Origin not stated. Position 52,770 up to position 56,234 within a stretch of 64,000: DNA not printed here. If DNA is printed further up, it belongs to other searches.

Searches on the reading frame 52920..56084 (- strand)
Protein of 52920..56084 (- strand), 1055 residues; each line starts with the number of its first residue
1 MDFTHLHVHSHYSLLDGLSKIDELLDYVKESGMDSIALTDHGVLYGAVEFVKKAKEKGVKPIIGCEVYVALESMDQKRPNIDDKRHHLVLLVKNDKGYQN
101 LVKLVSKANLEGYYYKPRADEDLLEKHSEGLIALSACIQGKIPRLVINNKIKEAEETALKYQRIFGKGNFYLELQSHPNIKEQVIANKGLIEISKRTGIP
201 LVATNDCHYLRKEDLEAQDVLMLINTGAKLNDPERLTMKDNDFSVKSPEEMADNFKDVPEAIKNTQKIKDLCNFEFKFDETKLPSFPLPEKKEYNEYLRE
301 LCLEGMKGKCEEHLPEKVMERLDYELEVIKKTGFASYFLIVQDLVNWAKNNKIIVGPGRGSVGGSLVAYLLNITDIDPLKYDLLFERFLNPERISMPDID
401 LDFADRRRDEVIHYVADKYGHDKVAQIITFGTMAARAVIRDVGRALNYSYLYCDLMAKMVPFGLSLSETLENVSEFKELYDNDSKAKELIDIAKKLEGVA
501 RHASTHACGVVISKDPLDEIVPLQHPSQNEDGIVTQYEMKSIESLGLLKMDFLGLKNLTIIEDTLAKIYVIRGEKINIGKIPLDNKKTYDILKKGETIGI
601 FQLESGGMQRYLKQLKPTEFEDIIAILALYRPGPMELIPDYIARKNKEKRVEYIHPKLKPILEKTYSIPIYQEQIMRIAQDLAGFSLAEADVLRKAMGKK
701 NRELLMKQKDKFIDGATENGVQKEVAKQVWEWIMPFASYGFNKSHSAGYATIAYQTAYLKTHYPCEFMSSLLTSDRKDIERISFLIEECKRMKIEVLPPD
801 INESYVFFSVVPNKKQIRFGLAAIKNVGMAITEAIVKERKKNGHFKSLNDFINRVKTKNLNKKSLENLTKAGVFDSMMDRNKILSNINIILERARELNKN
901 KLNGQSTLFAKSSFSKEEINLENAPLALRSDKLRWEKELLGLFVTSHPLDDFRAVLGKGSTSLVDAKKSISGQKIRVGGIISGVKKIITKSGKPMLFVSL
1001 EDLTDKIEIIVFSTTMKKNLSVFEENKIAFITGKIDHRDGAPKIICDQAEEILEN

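Call 37: search_protein_families(library=pfam, proteins=[window:52920-56084:-], max_evalue=0.00001)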
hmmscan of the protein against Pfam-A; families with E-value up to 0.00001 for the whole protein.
window:52920-56084:- (1055 aa): 5 families
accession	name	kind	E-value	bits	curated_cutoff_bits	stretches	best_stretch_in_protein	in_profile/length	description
PF07733.18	DNA_pol3_alpha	-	3.9e-108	361.4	23.9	1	296-554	1-260/260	Bacterial DNA polymerase III alpha NTPase domain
PF17657.6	DNA_pol3_finger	-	1.7e-65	219.9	22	1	557-720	1-166/166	Bacterial DNA polymerase III alpha subunit finger domain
PF02811.25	PHP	-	6.5e-60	202.6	26.4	1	5-177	1-164/164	PHP domain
PF14579.12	HHH_6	-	7.2e-30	103.5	25.6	1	793-880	1-87/90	Helix-hairpin-helix motif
PF01336.31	tRNA_anti-codon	-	1.4e-09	38.2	27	1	976-1051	2-74/75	OB-fold nucleic acid binding domain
